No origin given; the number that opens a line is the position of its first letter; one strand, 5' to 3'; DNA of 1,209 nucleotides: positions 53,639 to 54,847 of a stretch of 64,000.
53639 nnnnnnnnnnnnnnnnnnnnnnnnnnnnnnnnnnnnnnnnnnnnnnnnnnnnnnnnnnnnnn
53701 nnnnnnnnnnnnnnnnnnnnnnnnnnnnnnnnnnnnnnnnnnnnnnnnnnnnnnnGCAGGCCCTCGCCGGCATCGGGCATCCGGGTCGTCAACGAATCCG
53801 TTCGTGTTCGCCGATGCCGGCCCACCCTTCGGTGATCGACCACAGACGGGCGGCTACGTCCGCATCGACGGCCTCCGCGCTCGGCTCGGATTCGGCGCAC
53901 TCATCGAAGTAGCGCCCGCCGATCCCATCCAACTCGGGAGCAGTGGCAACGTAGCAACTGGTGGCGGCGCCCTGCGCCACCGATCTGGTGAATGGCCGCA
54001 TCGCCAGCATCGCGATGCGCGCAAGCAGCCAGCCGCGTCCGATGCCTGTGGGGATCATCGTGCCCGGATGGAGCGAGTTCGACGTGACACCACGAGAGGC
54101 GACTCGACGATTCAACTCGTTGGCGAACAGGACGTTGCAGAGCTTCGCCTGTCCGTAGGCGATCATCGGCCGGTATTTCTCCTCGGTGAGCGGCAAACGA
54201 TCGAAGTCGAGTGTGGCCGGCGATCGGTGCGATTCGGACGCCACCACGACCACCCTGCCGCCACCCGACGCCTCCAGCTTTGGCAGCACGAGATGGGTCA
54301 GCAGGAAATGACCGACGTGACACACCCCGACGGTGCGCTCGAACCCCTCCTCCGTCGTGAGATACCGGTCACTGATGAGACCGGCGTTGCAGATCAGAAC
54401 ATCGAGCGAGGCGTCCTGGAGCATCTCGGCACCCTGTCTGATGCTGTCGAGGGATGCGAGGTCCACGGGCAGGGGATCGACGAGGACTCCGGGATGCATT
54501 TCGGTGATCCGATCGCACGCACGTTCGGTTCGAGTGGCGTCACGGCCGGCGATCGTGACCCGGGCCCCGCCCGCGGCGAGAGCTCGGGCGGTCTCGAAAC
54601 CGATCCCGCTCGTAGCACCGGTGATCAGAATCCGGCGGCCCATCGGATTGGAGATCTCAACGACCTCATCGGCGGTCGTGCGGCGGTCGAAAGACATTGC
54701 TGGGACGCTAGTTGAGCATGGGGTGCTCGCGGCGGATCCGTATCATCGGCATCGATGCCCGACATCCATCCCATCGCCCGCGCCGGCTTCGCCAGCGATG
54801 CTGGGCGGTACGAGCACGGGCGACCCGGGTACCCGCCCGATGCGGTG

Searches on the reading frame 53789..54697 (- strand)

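Call 57: search_protein_families(library=pfam, proteins=[window:53789-54697:-], max_evalue=0.001)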
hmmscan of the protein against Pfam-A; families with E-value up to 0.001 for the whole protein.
window:53789-54697:- (302 aa): 4 families
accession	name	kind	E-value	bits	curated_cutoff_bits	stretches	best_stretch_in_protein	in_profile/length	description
PF00106.31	adh_short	-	1.6e-26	93.5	26.6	1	23-158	3-140/195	short chain dehydrogenase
PF13561.12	adh_short_C2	-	3.5e-15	56.7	27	1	27-212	1-174/236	Enoyl-(Acyl carrier protein) reductase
PF08659.16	KR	-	7.5e-07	29.7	22.6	1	23-114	3-98/180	KR domain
PF01370.27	Epimerase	-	0.00065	19.6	20.9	0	23-199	1-160/240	NAD dependent epimerase/dehydratase family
